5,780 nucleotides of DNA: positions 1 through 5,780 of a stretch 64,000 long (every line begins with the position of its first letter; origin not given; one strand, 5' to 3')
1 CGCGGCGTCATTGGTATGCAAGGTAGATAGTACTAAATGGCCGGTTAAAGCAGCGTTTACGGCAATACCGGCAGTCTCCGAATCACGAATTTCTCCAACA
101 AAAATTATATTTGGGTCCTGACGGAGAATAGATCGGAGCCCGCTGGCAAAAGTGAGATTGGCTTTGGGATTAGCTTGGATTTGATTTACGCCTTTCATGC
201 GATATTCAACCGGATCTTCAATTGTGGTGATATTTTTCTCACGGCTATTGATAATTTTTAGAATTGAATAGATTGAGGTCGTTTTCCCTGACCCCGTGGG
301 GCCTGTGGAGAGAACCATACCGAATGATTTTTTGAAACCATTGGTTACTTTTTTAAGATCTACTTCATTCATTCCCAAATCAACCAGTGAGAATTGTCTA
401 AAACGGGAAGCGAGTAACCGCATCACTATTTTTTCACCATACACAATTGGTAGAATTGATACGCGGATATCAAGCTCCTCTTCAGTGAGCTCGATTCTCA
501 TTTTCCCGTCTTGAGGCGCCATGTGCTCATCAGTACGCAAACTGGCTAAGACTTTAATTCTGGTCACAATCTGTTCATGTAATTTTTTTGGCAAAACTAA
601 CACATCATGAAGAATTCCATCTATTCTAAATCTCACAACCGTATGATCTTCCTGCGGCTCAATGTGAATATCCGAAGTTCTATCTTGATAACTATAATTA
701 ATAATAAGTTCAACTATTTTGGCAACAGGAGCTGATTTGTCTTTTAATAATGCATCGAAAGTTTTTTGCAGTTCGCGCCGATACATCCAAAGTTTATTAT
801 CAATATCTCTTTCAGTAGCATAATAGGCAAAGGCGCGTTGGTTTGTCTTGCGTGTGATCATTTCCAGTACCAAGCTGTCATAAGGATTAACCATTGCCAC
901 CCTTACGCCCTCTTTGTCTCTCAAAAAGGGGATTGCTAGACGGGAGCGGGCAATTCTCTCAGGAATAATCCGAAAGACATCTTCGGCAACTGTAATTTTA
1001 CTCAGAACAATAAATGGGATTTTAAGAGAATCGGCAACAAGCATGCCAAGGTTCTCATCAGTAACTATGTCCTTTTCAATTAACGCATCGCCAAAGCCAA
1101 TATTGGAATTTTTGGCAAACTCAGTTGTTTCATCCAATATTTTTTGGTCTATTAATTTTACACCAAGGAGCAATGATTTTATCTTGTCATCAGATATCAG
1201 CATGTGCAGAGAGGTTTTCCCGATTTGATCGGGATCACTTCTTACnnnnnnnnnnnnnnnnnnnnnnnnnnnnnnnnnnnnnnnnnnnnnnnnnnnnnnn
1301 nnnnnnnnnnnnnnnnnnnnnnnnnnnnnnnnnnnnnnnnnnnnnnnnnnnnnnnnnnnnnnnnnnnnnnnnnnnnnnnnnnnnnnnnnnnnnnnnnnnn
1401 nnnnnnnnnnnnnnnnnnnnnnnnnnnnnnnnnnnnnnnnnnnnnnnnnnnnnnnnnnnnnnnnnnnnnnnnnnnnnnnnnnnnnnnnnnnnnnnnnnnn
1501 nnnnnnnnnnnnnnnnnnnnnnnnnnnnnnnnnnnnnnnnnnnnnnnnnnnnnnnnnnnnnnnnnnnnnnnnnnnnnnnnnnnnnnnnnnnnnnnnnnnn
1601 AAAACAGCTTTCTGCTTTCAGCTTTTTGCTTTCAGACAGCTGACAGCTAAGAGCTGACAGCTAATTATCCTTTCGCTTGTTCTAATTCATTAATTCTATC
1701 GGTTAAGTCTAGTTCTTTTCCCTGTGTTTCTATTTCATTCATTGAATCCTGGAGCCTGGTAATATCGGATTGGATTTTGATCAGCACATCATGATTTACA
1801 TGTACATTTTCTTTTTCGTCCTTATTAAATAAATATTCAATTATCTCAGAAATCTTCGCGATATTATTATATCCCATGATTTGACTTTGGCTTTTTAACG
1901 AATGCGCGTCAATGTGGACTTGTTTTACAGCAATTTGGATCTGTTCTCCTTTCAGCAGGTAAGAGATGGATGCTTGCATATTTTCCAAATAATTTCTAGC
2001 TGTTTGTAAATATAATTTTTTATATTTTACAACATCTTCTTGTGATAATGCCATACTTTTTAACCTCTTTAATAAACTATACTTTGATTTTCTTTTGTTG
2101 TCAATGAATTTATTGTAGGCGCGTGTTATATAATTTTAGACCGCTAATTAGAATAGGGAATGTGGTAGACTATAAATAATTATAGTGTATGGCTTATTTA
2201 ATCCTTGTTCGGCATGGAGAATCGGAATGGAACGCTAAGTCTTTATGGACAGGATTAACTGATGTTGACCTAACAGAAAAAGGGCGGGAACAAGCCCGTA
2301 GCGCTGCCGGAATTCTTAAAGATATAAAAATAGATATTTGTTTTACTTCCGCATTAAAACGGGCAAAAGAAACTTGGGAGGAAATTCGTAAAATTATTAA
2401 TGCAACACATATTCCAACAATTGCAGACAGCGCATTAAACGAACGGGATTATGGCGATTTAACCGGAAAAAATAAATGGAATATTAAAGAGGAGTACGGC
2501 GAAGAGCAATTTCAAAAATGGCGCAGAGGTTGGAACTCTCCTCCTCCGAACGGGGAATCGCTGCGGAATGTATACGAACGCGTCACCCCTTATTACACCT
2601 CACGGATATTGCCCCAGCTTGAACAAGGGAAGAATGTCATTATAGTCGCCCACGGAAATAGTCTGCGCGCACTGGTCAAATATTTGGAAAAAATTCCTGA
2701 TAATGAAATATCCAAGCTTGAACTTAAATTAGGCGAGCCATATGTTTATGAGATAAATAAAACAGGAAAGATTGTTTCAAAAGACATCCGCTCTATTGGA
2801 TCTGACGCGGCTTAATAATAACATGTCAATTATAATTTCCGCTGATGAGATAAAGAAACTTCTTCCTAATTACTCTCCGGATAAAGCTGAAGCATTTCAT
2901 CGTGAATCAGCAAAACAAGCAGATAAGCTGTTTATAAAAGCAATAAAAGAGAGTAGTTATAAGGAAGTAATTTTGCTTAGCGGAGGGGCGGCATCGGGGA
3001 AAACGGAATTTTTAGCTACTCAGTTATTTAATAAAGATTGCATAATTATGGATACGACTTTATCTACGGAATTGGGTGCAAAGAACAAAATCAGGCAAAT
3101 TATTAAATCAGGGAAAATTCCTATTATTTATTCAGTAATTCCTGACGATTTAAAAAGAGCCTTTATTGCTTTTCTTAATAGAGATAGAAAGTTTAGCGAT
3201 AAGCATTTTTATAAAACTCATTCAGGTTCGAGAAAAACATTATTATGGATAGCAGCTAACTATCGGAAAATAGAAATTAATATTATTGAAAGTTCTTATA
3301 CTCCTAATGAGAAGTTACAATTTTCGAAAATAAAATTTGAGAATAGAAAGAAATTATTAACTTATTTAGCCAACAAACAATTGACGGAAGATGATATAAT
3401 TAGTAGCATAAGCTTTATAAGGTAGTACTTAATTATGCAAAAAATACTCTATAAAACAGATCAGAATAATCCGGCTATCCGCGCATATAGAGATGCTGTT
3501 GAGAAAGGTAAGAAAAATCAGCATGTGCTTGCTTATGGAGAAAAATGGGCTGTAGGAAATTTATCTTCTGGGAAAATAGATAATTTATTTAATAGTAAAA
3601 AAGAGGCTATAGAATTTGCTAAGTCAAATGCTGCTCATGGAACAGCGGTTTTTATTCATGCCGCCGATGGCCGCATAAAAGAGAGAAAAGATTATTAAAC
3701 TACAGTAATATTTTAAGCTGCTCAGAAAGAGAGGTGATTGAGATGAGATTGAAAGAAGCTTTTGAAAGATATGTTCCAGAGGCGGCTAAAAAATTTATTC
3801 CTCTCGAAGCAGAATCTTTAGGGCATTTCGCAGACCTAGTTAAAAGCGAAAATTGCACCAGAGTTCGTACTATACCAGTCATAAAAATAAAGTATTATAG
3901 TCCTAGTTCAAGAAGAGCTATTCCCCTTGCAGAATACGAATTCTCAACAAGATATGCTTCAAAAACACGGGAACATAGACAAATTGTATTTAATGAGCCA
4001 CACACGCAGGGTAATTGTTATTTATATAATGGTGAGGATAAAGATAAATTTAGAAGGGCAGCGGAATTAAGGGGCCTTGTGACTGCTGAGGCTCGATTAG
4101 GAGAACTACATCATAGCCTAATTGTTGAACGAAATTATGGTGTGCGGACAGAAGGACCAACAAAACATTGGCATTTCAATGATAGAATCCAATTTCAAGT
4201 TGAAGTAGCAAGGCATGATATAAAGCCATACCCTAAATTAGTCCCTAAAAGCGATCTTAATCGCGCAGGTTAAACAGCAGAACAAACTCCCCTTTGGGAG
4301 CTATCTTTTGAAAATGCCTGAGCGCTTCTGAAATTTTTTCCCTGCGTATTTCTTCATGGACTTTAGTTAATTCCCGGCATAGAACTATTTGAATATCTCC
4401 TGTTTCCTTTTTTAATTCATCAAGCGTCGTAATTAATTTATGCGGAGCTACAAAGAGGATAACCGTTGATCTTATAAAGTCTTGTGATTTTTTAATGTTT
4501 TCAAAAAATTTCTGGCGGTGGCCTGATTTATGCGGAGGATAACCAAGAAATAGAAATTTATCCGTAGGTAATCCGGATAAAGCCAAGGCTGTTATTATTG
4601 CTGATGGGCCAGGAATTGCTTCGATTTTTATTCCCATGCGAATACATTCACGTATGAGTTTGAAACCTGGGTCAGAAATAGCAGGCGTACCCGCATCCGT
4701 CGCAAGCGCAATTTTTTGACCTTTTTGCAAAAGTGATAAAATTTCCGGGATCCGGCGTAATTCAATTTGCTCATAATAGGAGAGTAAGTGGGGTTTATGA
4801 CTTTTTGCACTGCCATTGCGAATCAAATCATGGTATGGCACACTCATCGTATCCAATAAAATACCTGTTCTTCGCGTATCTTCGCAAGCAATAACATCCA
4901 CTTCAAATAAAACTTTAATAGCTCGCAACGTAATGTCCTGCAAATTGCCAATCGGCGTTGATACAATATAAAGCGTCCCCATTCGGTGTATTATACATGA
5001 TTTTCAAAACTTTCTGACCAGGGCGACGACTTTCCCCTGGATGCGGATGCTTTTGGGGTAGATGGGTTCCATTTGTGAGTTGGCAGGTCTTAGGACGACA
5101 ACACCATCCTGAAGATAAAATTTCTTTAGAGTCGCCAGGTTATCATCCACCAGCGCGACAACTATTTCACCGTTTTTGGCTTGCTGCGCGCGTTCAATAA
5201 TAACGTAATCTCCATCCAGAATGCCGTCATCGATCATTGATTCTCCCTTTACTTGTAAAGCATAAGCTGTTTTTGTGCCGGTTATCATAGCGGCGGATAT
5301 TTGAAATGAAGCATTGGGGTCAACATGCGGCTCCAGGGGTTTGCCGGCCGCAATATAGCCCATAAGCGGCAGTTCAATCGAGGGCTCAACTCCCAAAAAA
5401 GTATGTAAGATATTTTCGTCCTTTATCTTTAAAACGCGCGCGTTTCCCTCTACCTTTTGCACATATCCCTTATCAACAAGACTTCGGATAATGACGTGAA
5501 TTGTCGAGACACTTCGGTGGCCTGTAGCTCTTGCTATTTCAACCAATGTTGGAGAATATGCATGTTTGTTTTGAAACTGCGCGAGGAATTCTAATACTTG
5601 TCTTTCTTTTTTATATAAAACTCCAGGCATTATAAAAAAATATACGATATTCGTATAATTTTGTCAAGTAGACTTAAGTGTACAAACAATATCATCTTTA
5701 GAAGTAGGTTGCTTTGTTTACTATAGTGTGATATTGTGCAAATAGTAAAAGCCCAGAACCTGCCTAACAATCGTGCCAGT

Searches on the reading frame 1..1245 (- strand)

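Call 52: search_protein_families(library=pfam, proteins=[window:1-1245:-], max_evalue=0.001)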
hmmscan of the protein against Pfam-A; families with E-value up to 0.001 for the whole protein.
seq(415 aa): 2 families
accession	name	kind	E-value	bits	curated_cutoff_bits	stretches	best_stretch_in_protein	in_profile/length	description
PF00437.27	T2SSE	-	4e-91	305.9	24.9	1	169-415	3-249/370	Type II/IV secretion system protein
PF05157.20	MshEN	-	8.8e-12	45.3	23.1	1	75-152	2-80/90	MshEN domain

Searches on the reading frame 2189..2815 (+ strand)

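Call 28: search_protein_families(library=pfam, proteins=[window:2189-2815:+], max_evalue=0.001)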
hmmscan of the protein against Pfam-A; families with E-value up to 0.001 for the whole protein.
window:2189-2815:+ (208 aa): 1 family
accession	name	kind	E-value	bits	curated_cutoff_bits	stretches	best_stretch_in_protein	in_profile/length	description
PF00300.27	His_Phos_1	-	2.4e-46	158.3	21.7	1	4-194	1-186/194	Histidine phosphatase superfamily (branch 1)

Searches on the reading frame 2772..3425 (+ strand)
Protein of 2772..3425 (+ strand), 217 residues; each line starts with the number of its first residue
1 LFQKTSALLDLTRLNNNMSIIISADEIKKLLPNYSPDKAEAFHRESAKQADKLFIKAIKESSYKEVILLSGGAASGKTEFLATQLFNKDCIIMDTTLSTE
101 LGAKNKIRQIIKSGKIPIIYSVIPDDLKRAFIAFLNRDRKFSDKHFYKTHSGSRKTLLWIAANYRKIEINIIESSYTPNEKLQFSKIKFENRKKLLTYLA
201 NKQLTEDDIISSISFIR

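Call 28: search_protein_families(library=pfam, proteins=[window:2772-3425:+], max_evalue=0.001)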
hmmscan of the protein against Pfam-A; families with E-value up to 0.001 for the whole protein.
window:2772-3425:+ (217 aa): 1 family
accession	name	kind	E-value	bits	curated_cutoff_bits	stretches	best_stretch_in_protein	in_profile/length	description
PF06414.18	Zeta_toxin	-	1e-05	25.5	22.3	0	16-59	43-93/199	Zeta toxin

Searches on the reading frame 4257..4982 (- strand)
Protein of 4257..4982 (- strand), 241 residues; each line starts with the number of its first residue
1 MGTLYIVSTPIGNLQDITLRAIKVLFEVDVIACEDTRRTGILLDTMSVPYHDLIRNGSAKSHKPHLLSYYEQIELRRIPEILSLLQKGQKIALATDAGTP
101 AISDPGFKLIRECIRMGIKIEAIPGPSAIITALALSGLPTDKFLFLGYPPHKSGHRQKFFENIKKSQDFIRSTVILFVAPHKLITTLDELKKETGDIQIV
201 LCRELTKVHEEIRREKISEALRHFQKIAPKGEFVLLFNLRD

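Call 28: search_protein_families(library=pfam, proteins=[window:4257-4982:-], max_evalue=0.001)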
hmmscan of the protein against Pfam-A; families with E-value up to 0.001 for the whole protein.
window:4257-4982:- (241 aa): 1 family
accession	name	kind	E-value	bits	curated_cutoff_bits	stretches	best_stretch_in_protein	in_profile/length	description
PF00590.25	TP_methylase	-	4.1e-30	105.7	27.8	1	3-220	1-211/212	Tetrapyrrole (Corrin/Porphyrin) Methylases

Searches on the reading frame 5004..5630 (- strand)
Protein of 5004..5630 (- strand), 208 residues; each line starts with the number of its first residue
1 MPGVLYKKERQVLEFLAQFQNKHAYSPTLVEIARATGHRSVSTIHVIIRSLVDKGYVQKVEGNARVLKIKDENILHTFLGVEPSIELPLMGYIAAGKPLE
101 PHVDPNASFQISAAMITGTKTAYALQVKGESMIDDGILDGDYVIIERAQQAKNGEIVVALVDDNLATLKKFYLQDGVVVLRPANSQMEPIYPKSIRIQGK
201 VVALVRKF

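Call 28: search_protein_families(library=pfam, proteins=[window:5004-5630:-], max_evalue=0.001)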
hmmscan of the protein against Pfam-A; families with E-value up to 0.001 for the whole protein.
window:5004-5630:- (208 aa): 3 families
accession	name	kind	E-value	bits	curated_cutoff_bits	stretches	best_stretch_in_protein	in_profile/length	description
PF00717.28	Peptidase_S24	-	9.7e-28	96.6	23.3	1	88-202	1-116/116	Peptidase S24-like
PF01726.22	LexA_DNA_bind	-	1.7e-09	37.8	23.7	1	7-65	6-64/65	LexA DNA binding domain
PF12802.13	MarR_2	-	0.00016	22.2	27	1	11-61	9-54/61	MarR family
